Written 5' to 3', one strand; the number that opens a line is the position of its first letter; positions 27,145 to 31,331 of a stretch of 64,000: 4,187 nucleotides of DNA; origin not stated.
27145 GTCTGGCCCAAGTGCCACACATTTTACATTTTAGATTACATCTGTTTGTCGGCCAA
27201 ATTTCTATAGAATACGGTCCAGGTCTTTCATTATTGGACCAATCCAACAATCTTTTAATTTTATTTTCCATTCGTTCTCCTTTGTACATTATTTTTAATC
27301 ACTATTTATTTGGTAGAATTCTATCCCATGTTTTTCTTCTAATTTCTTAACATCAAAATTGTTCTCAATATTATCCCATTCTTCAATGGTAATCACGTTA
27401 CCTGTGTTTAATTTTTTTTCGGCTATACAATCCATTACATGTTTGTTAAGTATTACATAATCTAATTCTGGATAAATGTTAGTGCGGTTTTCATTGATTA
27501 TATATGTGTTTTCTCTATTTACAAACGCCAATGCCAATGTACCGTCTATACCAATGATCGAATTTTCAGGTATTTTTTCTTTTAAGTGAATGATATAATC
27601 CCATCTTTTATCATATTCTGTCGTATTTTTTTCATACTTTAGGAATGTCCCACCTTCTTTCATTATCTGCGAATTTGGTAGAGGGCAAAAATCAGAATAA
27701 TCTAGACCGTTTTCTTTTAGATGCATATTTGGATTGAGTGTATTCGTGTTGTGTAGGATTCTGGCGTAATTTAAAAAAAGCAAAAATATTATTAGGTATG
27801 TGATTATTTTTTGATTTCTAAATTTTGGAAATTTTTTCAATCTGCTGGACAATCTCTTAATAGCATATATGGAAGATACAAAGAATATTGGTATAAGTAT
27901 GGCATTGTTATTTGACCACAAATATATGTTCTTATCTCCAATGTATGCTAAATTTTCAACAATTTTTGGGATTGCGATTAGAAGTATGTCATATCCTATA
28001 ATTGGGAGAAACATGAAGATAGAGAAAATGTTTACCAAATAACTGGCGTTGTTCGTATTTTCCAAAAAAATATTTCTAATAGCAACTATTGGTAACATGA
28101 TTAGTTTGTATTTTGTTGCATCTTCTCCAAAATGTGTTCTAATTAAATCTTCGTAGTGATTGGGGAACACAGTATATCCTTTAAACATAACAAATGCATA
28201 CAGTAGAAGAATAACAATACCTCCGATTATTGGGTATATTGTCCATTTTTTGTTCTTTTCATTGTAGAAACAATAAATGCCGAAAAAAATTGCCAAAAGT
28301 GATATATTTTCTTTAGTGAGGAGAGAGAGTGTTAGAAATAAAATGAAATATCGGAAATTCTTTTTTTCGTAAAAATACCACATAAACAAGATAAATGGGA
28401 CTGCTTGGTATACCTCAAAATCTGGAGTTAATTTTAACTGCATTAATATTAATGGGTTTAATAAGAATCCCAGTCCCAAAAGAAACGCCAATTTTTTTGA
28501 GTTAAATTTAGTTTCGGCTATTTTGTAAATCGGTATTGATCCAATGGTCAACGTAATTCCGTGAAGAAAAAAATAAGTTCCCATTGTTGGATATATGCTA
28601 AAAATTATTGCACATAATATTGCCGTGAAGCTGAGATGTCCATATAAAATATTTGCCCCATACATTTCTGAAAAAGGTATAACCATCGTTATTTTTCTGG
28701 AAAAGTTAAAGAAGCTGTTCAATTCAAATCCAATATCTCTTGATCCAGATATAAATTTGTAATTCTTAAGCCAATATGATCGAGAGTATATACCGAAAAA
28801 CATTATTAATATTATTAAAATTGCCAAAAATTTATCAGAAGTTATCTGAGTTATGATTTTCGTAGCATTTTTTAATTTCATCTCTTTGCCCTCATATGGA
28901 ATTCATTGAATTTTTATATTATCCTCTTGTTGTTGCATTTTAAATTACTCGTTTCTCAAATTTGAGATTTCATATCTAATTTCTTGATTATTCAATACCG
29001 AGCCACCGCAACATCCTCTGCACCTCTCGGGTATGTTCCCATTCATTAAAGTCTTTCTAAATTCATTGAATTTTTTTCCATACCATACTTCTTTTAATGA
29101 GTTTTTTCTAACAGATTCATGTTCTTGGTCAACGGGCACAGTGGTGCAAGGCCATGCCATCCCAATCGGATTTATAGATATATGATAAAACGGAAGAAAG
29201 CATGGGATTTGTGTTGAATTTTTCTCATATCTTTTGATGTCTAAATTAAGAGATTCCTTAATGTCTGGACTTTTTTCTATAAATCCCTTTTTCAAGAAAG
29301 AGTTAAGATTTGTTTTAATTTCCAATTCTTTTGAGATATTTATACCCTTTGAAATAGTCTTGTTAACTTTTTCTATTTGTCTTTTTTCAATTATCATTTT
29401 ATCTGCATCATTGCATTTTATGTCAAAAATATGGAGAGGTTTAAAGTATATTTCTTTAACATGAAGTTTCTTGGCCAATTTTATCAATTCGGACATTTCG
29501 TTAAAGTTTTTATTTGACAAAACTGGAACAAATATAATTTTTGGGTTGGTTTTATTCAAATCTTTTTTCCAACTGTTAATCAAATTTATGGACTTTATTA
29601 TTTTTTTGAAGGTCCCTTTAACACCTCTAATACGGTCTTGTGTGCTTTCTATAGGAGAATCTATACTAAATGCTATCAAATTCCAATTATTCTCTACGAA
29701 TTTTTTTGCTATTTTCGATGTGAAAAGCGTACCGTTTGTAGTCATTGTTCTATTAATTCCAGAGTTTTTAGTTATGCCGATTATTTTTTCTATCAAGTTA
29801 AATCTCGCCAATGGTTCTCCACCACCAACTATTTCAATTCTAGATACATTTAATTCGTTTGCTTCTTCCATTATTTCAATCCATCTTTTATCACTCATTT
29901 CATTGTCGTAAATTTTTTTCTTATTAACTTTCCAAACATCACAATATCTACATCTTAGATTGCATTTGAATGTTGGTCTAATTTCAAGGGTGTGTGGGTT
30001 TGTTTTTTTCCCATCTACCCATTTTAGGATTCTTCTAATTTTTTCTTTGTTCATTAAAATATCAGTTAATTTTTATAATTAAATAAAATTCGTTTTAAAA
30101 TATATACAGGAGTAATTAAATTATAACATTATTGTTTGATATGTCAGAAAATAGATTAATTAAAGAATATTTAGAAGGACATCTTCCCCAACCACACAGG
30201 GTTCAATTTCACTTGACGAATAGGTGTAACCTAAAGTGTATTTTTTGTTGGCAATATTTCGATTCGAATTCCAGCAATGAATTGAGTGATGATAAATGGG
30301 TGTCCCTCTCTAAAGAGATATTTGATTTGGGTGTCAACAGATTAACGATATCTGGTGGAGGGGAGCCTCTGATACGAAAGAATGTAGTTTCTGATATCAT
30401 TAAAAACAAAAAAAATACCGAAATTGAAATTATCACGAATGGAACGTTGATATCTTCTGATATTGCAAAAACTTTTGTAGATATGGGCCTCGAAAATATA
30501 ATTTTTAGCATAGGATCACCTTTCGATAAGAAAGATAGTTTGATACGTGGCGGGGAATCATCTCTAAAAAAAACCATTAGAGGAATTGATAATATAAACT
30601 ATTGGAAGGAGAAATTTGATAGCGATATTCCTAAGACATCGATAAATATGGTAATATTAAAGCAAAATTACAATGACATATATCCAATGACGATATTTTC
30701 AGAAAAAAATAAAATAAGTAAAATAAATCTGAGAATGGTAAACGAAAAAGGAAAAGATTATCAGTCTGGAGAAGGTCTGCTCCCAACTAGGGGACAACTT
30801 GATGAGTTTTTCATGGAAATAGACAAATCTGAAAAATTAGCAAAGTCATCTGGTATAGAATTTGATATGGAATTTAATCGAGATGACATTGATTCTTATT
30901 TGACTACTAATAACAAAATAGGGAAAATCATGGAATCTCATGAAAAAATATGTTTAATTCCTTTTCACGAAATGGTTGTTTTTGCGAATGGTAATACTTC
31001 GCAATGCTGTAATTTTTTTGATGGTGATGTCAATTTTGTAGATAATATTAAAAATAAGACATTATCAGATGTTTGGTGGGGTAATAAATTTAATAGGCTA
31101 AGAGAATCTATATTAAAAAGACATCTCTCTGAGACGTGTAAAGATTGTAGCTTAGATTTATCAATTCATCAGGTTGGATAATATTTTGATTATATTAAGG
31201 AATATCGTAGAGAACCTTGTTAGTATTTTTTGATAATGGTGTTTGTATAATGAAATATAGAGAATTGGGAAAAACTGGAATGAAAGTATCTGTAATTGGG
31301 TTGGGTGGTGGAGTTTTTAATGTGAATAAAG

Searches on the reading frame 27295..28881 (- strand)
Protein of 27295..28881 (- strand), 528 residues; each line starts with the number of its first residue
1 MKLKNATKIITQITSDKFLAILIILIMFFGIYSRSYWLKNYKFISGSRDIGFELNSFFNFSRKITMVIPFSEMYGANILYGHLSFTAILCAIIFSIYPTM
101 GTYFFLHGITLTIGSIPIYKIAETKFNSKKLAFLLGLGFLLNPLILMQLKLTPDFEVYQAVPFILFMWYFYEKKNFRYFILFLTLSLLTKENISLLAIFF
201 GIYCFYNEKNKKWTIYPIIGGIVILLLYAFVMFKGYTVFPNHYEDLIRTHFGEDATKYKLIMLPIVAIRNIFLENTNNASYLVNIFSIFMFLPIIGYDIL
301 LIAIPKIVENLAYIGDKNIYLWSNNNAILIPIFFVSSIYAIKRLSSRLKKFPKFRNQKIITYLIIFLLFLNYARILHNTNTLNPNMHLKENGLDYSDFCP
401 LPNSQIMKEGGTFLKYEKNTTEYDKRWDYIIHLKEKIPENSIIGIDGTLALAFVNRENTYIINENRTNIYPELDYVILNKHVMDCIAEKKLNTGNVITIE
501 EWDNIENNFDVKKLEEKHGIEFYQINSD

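Call 39: search_protein_families(library=pfam, max_evalue=0.01, proteins=[window:27295-28881:-])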
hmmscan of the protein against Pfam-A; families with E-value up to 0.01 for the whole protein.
window:27295-28881:- (528 aa): 1 family
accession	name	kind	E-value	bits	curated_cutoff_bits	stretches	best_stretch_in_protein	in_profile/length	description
PF09852.15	DUF2079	-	3.3e-29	102.7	28.2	1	71-479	30-422/459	Predicted membrane protein (DUF2079)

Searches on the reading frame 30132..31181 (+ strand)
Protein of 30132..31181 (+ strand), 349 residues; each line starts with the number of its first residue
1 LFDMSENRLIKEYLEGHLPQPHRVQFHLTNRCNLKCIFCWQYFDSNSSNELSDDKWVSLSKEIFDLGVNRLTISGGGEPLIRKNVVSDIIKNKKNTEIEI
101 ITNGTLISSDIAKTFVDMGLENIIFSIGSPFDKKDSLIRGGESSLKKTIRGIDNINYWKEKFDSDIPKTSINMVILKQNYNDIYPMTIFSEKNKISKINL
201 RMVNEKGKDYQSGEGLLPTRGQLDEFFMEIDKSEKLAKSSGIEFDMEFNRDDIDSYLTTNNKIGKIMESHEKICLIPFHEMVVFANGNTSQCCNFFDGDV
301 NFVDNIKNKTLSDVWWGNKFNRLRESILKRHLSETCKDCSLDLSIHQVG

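Call 47: search_protein_families(library=pfam, max_evalue=0.01, proteins=[window:30132-31181:+])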
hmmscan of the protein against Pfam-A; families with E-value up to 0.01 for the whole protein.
window:30132-31181:+ (349 aa): 3 families
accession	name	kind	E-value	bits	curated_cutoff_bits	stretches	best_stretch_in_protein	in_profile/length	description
PF04055.27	Radical_SAM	-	1.1e-18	68.4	29.5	1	28-183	3-159/166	Radical SAM superfamily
PF13186.11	SPASM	-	8.4e-09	36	21.5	1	274-339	1-66/67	Iron-sulfur cluster-binding domain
PF13353.11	Fer4_12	-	0.0029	18.3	22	1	28-133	11-119/137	4Fe-4S single cluster domain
